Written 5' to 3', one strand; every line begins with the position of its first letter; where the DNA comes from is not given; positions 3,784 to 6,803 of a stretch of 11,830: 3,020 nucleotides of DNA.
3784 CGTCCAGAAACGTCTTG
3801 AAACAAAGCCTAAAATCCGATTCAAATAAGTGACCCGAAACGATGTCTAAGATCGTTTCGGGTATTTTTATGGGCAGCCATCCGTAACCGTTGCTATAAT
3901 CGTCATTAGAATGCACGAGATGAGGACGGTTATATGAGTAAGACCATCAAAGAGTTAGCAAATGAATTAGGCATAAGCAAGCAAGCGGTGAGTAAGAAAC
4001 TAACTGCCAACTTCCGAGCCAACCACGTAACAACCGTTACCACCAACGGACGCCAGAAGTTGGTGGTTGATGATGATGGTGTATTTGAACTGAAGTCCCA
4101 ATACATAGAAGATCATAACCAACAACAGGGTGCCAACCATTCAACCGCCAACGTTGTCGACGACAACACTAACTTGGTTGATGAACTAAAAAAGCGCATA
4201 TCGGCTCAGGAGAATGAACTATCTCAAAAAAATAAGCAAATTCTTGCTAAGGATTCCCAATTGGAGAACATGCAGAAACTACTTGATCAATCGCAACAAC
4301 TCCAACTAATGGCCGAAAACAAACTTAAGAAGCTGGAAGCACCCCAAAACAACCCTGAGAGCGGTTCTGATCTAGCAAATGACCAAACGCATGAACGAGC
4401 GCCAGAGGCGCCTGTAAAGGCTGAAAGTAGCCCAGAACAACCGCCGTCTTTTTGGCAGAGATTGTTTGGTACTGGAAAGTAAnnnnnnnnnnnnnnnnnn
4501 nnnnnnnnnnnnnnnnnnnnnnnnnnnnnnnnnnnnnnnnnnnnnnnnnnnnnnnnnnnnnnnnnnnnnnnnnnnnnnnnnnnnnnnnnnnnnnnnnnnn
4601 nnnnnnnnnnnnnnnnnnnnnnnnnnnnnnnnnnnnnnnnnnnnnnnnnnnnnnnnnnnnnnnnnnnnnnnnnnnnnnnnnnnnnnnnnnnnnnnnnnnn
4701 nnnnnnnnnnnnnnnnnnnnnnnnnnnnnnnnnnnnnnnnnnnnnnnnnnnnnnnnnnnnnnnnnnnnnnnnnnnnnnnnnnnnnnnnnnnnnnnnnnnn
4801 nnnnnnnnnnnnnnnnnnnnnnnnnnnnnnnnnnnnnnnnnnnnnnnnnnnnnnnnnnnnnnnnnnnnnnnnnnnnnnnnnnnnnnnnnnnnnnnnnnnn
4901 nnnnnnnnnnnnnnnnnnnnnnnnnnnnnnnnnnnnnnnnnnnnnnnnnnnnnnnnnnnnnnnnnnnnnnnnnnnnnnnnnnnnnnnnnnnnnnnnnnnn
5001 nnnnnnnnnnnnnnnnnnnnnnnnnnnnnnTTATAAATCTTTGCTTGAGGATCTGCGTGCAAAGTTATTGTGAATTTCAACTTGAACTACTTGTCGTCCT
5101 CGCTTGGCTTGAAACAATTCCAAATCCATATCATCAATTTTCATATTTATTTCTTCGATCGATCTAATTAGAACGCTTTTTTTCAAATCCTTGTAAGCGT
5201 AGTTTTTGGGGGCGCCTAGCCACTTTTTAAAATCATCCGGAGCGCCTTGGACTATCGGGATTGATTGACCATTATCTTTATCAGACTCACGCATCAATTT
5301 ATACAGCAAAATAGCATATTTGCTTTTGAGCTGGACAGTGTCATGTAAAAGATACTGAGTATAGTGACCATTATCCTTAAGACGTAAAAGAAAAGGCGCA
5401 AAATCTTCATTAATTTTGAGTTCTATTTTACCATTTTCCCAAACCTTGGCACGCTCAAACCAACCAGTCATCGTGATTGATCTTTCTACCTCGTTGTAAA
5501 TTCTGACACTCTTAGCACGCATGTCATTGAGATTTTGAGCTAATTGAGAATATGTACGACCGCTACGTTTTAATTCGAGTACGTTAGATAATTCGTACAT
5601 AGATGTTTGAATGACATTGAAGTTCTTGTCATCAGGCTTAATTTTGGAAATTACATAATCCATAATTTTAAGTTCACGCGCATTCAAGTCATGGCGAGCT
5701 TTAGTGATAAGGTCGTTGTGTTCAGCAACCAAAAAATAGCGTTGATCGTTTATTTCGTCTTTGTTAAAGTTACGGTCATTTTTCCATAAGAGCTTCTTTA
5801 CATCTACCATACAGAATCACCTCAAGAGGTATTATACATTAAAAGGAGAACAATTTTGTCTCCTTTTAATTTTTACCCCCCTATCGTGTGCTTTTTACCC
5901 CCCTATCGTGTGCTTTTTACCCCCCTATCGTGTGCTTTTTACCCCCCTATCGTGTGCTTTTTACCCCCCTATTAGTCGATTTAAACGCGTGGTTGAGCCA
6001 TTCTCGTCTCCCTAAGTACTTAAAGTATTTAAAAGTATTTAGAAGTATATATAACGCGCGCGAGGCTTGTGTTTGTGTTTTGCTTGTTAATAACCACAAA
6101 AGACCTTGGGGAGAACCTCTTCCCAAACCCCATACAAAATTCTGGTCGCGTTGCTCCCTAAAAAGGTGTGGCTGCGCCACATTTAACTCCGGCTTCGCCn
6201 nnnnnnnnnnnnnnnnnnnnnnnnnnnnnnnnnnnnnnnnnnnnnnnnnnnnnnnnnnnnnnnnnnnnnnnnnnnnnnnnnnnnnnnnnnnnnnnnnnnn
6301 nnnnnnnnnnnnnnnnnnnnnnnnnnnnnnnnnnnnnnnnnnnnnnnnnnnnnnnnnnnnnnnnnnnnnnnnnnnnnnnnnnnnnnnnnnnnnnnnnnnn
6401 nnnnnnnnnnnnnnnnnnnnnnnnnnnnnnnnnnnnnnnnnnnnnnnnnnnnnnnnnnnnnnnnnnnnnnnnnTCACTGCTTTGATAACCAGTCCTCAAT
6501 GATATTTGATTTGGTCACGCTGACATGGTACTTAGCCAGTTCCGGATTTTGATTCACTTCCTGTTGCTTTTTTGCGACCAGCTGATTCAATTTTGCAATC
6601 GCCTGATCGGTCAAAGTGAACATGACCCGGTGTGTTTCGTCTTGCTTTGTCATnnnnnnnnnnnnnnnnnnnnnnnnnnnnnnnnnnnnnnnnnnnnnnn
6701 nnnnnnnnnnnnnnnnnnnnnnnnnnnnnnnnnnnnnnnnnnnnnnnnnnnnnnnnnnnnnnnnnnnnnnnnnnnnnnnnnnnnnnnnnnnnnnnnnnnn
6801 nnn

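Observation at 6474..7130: Hidden 59-aa RHH-like gene with an upstream array of six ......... motifs, including a perfect 30-bp palindrome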

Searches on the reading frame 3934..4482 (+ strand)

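Call 6: search_protein_families(library=pfam, proteins=[window:3934-4482:+], max_evalue=0.1)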
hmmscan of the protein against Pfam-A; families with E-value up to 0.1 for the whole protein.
window:3934-4482:+ (182 aa): 13 families
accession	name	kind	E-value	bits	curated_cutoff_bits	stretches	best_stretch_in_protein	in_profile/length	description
PF04760.21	IF2_N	-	0.0004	20.5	25.3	1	3-36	4-39/53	Translation initiation factor IF-2, N-terminal region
PF04967.18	HTH_10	-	0.0016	18.6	23.1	1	4-23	25-44/53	HTH DNA binding domain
PF07037.17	YfeC-like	-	0.0026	18.5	22.9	1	4-113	2-110/122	Transcription regulator YfeC-like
PF16046.10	FAM76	-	0.0058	16.5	28.5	1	42-135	189-269/298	FAM76 protein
PF04552.19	Sigma54_DBD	-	0.0063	16.7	22.8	1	30-97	61-128/160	Sigma-54, DNA binding domain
PF12802.13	MarR_2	-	0.0089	16.6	27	1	4-22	22-40/61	MarR family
PF12072.13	RNase_Y_N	-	0.019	14.8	32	1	77-151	75-150/201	RNase Y N-terminal region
PF08279.18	HTH_11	-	0.021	15.1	25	1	4-23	17-36/55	HTH domain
PF15943.11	YdaS_toxin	-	0.052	13.8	30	1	6-35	12-43/65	Bacterial toxin YdaS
PF04545.22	Sigma70_r4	-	0.057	13.4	24.1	0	3-21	21-39/50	Sigma-70, region 4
PF01381.28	HTH_3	-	0.067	13.7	23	0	3-21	10-28/55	Helix-turn-helix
PF13412.12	HTH_24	-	0.068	13.2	21.9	0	4-21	19-36/48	Winged helix-turn-helix DNA-binding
PF12840.13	HTH_20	-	0.095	13.1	27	0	4-24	20-40/51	Helix-turn-helix domain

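Call 14: search_protein_families(library=ncbifam, proteins=[window:3934-4482:+], max_evalue=1)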
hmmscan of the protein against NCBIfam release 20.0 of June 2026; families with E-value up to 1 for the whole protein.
window:3934-4482:+ (182 aa): 16 families
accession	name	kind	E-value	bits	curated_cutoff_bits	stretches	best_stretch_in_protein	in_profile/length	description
NF038291.1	rep_pAB02_ORF2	subfamily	0.00014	22.3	85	1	54-178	48-171/172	plasmid replication DNA-binding protein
NF043058.1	T4SS_LegC2C7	subfamily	0.0041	16.1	350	1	50-141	247-334/348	LegC2/C7 family Dot/Icm T4SS effector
NF010762.0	PRK14165.1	equivalog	0.022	14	279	1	6-59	26-79/224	winged helix-turn-helix domain-containing protein/riboflavin kinase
TIGR04330.1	cas_Cpf1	equivalog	0.028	12.1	300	1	53-127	432-503/1288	type V CRISPR-associated protein Cas12a/Cpf1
TIGR02702.1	SufR_cyano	equivalog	0.039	13.7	178.8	1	4-129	17-144/208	iron-sulfur cluster biosynthesis transcriptional regulator SufR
TIGR03319.1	RNase_Y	equivalog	0.058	11.9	454.35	1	54-153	50-150/514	ribonuclease Y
TIGR03879.1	near_KaiC_dom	domain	0.09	13.3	65.1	1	2-28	35-61/91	probable regulatory domain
TIGR02844.1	spore_III_D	equivalog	0.099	13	111.5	1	3-25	20-42/80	sporulation transcriptional regulator SpoIIID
NF041016.1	trans_reg_ArnR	equivalog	0.099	12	400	0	64-125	43-104/269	HTH-type transcriptional activator ArnR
TIGR01398.1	FlhA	equivalog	0.1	10.9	772.1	1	47-122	439-513/678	flagellar biosynthesis protein FlhA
NF000224.3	AAC_6p_Acine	exception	0.15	12.1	225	1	106-131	26-51/146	AAC(6')-Ighjkrstuvwx family aminoglycoside N-acetyltransferase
NF047368.1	collar_FlbB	equivalog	0.27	11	110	1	81-140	61-120/193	periplasmic-type flagellar collar protein FlbB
NF041244.1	IglI_fam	subfamily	0.29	11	100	1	59-163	94-192/290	type VI secretion system protein IglI family protein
TIGR03757.1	conj_TIGR03757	hypoth_equivalog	0.4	10.9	73.2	1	60-134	11-85/113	TIGR03757 family integrating conjugative element protein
TIGR02985.1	Sig70_bacteroi1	subfamily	0.56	10.4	126.4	0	3-24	131-152/162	RNA polymerase sigma-70 factor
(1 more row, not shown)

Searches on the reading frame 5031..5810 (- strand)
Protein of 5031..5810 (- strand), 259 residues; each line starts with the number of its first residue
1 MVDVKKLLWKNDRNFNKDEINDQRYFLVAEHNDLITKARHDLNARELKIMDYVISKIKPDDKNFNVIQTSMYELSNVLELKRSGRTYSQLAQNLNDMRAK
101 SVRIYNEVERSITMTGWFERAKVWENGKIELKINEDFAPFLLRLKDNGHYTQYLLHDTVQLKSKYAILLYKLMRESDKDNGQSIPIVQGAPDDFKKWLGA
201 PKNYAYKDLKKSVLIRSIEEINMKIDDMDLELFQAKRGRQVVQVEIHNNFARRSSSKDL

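Call 6: search_protein_families(library=pfam, proteins=[window:5031-5810:-], max_evalue=0.1)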
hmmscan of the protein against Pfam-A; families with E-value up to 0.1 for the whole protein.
window:5031-5810:- (259 aa): 3 families
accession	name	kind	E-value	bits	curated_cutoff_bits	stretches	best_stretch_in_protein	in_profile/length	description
PF01051.27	Rep3_N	-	4.4e-38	131.3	22.4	1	28-173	2-140/141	Initiator Replication protein, WH1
PF21205.3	Rep3_C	-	6e-15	55.7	21.1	1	192-247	3-58/59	Initiator Rep protein, WH2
PF04426.17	Bul1_C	-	0.042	13.7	24.2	1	30-89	104-163/272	Bul1 C terminus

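Call 14: search_protein_families(library=ncbifam, proteins=[window:5031-5810:-], max_evalue=1)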
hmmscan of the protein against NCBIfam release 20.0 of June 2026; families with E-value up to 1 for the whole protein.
window:5031-5810:- (259 aa): 2 families
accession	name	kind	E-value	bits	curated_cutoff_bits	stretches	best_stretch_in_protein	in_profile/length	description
NF038290.1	repM_Acin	exception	6.7e-16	58.5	250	1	27-246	2-221/304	replication initiation protein RepM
NF010305.0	PRK13742.1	equivalog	2.8e-08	33.4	342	1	31-245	21-239/251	replication initiation protein RepE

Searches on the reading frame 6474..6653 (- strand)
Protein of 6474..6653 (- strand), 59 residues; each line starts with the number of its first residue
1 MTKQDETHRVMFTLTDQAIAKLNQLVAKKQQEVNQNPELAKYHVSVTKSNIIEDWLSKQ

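Call 6: search_protein_families(library=pfam, proteins=[window:6474-6653:-], max_evalue=0.1)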
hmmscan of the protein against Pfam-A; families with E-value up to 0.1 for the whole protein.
window:6474-6653:- (59 aa): 2 families
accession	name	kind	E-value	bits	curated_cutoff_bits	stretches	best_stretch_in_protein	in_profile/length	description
PF14639.11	YqgF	-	0.052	13.8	35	1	4-48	93-137/150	Holliday-junction resolvase-like of SPT6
PF22372.1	BA_2335-like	-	0.059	13.8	27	1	19-46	28-55/59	BA_2335-like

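Call 12: find_homologous_proteins(query=window:6474-6653:-, max_evalue=0.01)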
Query window:6474-6653:- (59 aa): 44 proteins with E <= 0.01 among 44 candidates.
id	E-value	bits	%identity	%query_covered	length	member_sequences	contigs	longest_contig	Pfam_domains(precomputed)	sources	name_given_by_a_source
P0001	1.3e-28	114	95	100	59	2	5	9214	-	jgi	jgi:hypothetical protein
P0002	1.6e-28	114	100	95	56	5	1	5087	-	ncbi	ncbi:plasmid replication protein, partial [Lacticaseibacillus rhamnosus]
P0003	6.7e-28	112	92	100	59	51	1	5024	-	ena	-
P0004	1.8e-27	110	93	100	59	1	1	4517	-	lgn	-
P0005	7.4e-27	109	90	100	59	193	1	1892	-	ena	-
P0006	1.0e-26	108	92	100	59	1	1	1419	-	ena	-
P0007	1.1e-26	108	90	100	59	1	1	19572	-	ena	-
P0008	1.9e-26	107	90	100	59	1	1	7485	-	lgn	-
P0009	2.2e-26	107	88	100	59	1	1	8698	-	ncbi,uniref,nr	ncbi:plasmid replication protein [Lacticaseibacillus paracasei]|uniref:plasmid replication protein n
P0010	2.4e-26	107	92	100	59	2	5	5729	-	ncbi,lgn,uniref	ncbi:plasmid replication protein [Lacticaseibacillus paracasei]|uniref:plasmid replication protein n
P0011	4.4e-26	106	88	98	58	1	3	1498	-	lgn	-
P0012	4.7e-26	106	88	98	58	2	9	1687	-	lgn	-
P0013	8.9e-26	105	88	100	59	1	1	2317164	-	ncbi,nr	ncbi:plasmid replication protein [Lactobacillus gallinarum]|nr:plasmid replication protein [Lactobac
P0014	1.8e-25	104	88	100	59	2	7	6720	-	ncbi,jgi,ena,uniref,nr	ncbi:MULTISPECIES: hypothetical protein [Lactobacillaceae]|jgi:murein L,D-transpeptidase YafK|uniref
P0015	7.8e-25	102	88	100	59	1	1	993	-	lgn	-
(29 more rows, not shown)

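Call 14: search_protein_families(library=ncbifam, proteins=[window:6474-6653:-], max_evalue=1)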
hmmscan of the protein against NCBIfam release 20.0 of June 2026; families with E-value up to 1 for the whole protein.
window:6474-6653:- (59 aa): 0 families

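Call 22: find_related_loci(query=window:6474-6653:-, collection=genome_contigs, flank=4000)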
Query window:6474-6653:- (59 aa) in genome_contigs; peptide patterns used: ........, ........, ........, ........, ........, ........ (x = any residue, [..] = any of these).
144 stretches matched a pattern, but none encodes a relative of the query by tblastn (E <= 1e-3).

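Call 57: predict_structure(protein=window:6474-6653:-)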
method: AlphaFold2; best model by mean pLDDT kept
length: 59 residues; sequences in the alignment: 1
mean_pLDDT: 80.6   pTM: 0.53
mean pLDDT of the five models: 80.6, 73.6, 69.0, 66.0, 65.6
residues with pLDDT >= 90: 0; 70-90: 53; 50-70: 6; < 50: 0
segments of 3 or more residues with pLDDT < 50: none
pLDDT, mean of each block of 10 residues (from residue 1): 79 84 86 79 75 79
secondary structure, 60 per line:
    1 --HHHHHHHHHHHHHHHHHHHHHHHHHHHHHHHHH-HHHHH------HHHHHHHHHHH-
elements in order: H3-35 H37-41 H48-58

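Call 59: search_solved_structures(query=A1, max_evalue=10, show_alignments=3)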
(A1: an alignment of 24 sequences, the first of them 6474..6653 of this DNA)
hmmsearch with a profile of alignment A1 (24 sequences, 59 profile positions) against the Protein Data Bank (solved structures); distinct sequences matched with E-value up to 10: 2.
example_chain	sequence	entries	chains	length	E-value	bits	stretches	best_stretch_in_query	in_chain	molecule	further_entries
8rd8_XE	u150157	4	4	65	0.011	18.8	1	16-31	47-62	Large ribosomal subunit protein uL29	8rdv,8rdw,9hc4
1eh1_A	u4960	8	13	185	1.8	11.7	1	12-33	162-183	RIBOSOME RECYCLING FACTOR | Ribosome-recycling factor | 50S ribosomal protein RRF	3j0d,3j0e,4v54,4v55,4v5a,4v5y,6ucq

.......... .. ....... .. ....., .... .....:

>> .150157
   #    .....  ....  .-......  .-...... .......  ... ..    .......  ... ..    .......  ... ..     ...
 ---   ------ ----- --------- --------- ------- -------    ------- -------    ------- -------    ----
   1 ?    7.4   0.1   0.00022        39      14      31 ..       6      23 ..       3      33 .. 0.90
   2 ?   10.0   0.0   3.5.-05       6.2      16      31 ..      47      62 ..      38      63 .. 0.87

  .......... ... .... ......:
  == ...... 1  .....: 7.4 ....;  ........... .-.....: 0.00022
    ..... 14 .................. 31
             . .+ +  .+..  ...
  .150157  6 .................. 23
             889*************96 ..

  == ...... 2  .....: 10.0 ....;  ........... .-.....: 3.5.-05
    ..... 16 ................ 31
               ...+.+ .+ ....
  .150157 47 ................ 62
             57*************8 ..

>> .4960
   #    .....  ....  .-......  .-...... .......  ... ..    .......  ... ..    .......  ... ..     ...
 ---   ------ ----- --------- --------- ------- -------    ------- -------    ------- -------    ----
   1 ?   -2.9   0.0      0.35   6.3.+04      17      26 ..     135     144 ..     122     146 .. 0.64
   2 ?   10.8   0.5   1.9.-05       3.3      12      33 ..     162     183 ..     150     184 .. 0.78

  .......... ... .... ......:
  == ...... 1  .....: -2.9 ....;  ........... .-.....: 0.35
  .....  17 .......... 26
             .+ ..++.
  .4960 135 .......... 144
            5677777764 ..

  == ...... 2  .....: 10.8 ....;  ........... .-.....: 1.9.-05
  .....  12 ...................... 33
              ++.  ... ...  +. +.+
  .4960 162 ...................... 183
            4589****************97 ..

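Call 70: predict_structure(alignment_id=A2)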
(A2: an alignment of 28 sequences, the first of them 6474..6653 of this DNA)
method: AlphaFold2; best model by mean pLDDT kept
length: 59 residues; sequences in the alignment: 28
mean_pLDDT: 86.1   pTM: 0.62
mean pLDDT of the five models: 86.1, 84.2, 82.0, 80.5, 79.7
residues with pLDDT >= 90: 25; 70-90: 33; 50-70: 1; < 50: 0
segments of 3 or more residues with pLDDT < 50: none
pLDDT, mean of each block of 10 residues (from residue 1): 74 84 93 90 89 87
secondary structure, 60 per line:
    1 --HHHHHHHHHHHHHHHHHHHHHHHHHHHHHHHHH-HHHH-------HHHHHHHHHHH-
elements in order: H3-35 H37-40 H48-58

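Call 74: fold_search(model_id=the predicted structure, library=pdb)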
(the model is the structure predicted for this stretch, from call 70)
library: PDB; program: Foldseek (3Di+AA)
matches with E <= 10: 2; with E <= 0.001: 0
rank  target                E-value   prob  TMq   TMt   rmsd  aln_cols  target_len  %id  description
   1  7ah9_1L               6.5e+00  0.07  0.40  0.29   6.3        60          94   13  Substrate-engaged type 3 secretion system needle complex from Salmonella enterica typhimurium - SpaR state 1 (released 2021-03-17)
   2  7vpd_F                8.8e+00  0.03  0.31  0.07   9.5        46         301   24  Cryo-EM structure of Streptomyces coelicolor RNAP-promoter open complex with one Zur dimers (released 2022-08-03)

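Call 82: search_protein_representatives(alignment_id=A2)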
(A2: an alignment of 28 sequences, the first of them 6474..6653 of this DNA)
Query: 28 sequences, 59 profile positions. Proteins with E-value up to 0.001 (for the whole library): 16; up to 1e-10: 7; up to 1e-30: 1. The best 16 are listed.
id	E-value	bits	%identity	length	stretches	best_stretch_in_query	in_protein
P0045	4.2e-32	125.9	-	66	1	1-59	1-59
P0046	2.0e-27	111.0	-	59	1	1-59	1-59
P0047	1.4e-26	108.2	-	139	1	1-59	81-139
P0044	2.6e-21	91.4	-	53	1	1-41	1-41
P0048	4.5e-20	87.4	-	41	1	1-41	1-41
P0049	1.7e-12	63.1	-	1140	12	31-57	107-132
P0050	7.6e-12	61.0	-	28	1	1-28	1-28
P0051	2.9e-10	55.9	-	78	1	33-59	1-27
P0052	1.1e-09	54.1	-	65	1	1-27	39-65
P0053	3.5e-08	49.3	-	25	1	1-25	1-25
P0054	9.0e-08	48.0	-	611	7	10-36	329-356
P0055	5.0e-07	45.6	-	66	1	5-59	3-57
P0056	5.0e-06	42.4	-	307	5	6-36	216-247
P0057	9.3e-06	41.5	-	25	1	11-35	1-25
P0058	1.9e-05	40.5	-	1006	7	36-56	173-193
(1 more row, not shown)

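Call 84: find_encoding_contigs(protein=P0055, flank=5000, max_places=4)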
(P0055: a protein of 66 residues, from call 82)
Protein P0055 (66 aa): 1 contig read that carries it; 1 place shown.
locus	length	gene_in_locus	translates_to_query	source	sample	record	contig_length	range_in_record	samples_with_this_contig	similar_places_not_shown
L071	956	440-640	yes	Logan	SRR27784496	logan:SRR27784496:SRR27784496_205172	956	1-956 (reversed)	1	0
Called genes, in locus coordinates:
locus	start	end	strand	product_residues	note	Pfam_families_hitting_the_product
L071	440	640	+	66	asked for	-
